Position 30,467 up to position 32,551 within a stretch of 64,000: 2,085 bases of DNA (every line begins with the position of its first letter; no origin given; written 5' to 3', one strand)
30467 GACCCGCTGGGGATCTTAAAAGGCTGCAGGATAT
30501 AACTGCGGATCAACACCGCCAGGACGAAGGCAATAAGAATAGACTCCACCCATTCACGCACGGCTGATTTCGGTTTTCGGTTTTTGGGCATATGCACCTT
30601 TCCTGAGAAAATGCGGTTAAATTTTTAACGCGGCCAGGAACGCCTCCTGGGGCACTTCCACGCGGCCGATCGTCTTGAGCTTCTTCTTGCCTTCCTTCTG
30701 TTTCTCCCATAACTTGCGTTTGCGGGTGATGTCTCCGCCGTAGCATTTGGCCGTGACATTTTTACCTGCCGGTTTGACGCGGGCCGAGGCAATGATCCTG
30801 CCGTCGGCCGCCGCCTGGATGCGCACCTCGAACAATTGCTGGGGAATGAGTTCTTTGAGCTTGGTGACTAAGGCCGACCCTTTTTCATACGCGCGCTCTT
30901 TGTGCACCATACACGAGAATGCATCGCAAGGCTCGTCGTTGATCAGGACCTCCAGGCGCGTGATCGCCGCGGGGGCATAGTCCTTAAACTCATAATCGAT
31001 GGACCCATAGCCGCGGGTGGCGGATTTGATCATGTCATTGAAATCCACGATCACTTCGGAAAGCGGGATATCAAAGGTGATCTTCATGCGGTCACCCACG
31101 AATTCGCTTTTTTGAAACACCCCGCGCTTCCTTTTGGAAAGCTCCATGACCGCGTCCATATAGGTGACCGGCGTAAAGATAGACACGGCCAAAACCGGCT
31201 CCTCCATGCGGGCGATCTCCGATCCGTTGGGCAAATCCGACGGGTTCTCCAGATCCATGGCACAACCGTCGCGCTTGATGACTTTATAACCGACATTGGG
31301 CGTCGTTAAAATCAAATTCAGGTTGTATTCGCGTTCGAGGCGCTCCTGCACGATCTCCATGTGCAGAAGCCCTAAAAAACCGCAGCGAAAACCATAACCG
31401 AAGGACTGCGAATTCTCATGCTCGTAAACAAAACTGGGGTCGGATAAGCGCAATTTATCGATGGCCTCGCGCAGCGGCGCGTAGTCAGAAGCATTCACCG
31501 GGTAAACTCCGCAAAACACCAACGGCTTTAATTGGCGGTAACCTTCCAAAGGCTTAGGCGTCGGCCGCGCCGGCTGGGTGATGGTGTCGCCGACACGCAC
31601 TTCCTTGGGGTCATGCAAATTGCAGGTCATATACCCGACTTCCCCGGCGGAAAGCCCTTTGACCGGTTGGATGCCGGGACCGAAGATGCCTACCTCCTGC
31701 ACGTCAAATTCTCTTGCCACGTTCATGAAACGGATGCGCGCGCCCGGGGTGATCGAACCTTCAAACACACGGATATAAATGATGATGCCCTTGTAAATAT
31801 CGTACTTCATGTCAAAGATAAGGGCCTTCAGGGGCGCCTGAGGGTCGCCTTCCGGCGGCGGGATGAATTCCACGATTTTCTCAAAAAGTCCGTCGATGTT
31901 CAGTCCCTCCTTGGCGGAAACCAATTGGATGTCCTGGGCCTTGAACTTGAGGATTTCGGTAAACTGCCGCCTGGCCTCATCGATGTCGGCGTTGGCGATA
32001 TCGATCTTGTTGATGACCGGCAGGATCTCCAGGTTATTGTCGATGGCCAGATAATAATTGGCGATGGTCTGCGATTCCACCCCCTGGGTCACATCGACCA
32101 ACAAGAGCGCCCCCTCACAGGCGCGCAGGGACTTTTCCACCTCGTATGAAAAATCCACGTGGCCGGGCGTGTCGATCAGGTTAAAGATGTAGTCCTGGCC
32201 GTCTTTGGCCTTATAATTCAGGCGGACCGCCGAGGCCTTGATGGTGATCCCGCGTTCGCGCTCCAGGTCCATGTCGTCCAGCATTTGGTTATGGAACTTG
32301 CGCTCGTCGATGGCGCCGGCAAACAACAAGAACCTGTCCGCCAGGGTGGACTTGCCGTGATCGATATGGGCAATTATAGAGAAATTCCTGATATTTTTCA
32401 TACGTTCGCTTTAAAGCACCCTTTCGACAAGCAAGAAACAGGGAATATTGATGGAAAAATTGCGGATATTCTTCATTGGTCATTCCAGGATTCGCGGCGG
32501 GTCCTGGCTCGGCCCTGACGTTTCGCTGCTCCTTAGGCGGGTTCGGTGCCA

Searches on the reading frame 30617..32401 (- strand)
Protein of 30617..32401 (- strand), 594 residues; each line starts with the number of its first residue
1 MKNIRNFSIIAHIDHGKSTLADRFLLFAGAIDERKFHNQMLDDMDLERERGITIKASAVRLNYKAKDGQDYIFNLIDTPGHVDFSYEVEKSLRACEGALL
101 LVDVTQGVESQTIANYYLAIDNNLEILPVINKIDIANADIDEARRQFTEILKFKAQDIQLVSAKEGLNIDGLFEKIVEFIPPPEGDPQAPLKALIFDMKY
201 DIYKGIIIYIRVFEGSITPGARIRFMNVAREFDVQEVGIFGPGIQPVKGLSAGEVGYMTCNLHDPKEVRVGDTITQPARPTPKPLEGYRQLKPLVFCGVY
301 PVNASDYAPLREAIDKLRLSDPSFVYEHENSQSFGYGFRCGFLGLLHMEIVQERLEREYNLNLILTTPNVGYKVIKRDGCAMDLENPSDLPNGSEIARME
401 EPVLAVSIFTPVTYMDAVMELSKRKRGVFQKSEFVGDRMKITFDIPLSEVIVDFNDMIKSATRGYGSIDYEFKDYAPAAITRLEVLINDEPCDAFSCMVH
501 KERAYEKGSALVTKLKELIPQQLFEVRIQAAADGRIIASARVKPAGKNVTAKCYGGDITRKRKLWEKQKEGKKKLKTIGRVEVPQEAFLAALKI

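Call 72: search_protein_families(library=pfam, proteins=[window:30617-32401:-], max_evalue=0.00001)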
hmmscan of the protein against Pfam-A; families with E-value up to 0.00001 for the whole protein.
window:30617-32401:- (594 aa): 6 families
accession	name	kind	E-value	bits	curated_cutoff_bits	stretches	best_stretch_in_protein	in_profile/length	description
PF00009.33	GTP_EFTU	-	5.5e-52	176.5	26.5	1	2-182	1-188/188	Elongation factor Tu GTP binding domain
PF06421.17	LepA_C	-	1.6e-43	147.6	29.7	1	487-593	1-107/107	GTP-binding protein LepA C-terminus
PF00679.30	EFG_C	-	6.4e-19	68.2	27.9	1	399-481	2-84/89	Elongation factor G C-terminus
PF03144.31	GTP_EFTU_D2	-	4.4e-09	37.1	30.3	1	205-275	1-73/73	Elongation factor Tu domain 2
PF14492.12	EFG_III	-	1e-06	29.1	27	1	292-365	3-73/75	Elongation Factor G, domain III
PF00071.28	Ras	-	5e-06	26.6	21.6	1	53-178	31-158/162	Ras family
